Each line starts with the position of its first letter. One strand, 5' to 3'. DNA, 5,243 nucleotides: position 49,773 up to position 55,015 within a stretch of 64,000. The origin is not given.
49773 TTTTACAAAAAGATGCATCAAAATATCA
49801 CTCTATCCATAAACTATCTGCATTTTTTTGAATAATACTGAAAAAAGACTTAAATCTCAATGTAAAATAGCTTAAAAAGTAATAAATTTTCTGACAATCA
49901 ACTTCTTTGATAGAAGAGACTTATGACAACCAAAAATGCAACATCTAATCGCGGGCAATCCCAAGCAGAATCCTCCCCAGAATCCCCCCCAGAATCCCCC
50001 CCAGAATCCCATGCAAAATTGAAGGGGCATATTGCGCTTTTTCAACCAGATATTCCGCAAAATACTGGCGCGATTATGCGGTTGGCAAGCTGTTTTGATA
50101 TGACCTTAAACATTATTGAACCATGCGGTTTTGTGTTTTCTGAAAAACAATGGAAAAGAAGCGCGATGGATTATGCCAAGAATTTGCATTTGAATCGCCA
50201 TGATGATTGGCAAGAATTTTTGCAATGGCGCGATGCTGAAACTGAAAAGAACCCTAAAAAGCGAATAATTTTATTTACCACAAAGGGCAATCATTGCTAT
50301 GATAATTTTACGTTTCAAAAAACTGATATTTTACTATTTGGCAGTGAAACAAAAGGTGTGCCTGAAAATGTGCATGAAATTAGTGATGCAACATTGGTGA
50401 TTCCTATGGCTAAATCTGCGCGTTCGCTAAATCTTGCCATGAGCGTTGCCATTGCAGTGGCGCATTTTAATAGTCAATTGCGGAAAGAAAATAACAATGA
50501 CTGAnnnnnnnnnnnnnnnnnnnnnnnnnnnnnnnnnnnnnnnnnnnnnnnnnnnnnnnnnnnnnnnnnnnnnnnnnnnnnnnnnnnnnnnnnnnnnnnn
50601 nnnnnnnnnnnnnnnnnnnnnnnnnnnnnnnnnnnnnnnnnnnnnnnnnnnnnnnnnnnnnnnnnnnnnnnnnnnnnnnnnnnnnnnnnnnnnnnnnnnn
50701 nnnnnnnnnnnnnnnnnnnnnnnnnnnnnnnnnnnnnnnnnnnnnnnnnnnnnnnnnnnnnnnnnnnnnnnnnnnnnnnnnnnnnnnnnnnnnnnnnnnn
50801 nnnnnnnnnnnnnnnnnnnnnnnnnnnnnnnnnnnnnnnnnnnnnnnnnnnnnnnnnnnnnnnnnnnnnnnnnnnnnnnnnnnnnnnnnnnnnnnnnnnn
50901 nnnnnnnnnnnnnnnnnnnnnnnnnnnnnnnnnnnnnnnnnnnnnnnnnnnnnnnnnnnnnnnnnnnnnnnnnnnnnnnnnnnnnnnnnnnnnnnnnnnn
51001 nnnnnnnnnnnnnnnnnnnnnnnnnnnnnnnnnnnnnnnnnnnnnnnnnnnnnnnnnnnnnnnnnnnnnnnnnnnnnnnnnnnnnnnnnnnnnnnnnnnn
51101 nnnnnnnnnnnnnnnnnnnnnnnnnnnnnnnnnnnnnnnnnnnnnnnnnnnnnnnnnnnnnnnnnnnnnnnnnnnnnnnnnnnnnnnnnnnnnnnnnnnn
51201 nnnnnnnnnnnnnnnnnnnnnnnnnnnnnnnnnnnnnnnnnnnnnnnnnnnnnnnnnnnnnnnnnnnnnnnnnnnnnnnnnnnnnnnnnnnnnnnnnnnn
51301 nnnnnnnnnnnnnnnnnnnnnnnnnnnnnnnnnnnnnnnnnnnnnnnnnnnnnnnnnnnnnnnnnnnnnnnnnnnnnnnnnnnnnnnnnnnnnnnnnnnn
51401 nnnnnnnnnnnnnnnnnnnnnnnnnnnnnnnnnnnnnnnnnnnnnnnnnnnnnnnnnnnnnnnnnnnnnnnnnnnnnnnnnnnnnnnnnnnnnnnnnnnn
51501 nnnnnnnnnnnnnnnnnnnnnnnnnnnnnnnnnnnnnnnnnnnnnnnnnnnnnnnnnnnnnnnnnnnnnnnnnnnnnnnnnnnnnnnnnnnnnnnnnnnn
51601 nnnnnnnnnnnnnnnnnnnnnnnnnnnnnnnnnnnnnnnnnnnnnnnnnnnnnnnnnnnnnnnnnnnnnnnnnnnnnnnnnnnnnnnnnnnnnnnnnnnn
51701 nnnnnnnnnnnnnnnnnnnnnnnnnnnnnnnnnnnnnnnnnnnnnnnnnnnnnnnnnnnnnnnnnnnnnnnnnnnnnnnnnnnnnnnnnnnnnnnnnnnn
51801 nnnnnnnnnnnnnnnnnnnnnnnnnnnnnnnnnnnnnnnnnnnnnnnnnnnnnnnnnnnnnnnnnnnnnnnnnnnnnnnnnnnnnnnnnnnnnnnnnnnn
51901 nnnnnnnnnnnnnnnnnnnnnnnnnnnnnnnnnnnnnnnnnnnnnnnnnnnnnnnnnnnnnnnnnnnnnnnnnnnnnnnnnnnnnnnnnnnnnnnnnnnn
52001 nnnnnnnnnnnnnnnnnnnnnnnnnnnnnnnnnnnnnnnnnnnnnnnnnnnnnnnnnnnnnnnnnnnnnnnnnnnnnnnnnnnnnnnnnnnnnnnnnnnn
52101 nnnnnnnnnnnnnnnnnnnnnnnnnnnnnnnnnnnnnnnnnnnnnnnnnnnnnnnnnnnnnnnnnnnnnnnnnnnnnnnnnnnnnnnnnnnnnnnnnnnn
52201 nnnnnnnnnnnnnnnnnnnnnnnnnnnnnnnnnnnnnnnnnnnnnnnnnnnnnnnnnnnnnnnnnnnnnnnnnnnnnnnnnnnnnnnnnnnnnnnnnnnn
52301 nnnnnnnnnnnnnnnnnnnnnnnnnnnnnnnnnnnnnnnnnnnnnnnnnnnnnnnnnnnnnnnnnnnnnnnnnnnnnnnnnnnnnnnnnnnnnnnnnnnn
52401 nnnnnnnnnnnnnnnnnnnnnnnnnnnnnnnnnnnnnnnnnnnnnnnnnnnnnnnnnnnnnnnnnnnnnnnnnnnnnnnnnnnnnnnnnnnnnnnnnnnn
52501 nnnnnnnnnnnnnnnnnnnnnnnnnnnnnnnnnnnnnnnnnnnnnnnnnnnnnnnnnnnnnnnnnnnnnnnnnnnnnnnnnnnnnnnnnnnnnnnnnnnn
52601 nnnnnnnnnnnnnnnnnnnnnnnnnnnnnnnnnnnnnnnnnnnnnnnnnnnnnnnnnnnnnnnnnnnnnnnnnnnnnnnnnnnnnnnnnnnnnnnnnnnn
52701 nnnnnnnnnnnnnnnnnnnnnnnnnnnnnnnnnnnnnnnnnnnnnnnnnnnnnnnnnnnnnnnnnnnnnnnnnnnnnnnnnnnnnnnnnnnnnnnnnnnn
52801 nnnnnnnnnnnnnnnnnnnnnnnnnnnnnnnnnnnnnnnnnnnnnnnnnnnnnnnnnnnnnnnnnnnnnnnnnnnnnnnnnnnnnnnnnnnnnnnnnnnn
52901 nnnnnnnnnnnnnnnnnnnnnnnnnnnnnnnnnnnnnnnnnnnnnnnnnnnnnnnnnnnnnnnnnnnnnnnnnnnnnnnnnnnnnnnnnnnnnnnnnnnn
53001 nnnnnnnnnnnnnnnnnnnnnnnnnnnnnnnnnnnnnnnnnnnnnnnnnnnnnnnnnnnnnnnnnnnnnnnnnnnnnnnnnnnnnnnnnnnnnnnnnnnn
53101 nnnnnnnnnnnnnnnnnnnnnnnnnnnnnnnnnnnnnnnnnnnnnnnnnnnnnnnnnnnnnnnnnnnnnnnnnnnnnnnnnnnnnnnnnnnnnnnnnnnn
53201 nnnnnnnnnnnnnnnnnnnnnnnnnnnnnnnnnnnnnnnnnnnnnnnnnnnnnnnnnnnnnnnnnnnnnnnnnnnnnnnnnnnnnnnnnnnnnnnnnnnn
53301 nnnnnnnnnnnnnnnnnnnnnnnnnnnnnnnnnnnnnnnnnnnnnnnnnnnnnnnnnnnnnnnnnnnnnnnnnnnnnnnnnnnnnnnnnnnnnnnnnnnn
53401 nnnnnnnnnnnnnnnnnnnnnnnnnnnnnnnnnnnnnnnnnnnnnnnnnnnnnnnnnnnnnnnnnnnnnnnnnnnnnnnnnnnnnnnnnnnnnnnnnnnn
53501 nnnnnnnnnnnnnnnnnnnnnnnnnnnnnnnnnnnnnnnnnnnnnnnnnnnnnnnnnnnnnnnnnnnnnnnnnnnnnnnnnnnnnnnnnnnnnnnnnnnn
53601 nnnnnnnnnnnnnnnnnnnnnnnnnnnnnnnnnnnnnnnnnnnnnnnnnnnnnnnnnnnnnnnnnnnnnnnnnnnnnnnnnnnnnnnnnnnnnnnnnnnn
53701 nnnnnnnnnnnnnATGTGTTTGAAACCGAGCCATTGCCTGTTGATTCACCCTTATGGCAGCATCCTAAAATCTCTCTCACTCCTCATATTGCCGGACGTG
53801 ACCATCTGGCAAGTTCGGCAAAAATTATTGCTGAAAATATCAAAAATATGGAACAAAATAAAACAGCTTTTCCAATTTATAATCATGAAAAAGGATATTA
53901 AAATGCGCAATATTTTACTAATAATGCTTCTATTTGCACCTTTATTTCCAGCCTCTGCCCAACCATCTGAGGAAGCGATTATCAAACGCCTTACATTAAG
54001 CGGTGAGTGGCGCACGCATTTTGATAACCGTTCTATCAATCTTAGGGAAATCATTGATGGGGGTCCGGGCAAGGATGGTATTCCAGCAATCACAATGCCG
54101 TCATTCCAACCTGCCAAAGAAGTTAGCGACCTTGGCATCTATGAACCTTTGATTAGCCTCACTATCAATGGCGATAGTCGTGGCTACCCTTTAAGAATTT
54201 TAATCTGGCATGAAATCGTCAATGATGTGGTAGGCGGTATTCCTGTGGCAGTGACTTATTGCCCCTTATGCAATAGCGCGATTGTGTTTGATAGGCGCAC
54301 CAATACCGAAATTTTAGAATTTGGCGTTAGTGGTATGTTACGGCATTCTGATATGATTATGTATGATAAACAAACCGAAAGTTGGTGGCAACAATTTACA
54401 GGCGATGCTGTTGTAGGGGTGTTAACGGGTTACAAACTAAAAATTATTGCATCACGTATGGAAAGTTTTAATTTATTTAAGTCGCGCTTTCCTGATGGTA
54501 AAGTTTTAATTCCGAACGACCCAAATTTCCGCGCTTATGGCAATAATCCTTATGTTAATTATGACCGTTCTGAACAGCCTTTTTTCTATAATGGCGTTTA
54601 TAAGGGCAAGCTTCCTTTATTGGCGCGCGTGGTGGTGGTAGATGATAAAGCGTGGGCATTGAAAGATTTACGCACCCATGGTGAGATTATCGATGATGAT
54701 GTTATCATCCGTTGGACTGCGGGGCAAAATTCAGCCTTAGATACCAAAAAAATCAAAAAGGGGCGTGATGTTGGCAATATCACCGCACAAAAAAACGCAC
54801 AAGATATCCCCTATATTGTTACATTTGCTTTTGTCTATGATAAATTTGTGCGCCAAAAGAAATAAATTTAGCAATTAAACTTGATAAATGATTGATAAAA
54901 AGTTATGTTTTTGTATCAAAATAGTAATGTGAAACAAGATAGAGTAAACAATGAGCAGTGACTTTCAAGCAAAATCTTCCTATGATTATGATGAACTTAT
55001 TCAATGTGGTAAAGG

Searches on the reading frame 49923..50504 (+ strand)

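Call 21: search_protein_families(library=pfam, proteins=[window:49923-50504:+], max_evalue=0.001)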
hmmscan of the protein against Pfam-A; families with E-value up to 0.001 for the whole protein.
window:49923-50504:+ (193 aa): 1 family
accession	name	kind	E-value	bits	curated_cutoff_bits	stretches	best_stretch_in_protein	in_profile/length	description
PF00588.24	SpoU_methylase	-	9.7e-31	107.2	29.7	1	36-179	3-141/142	SpoU rRNA Methylase family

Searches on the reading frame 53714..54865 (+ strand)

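Call 21: search_protein_families(library=pfam, proteins=[window:53714-54865:+], max_evalue=0.001)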
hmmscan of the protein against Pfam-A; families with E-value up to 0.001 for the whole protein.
window:53714-54865:+ (383 aa): 1 family
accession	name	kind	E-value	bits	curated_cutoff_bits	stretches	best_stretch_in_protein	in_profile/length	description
PF11376.13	DUF3179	-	6.6e-78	262.5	27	1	120-359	1-249/292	Protein of unknown function (DUF3179)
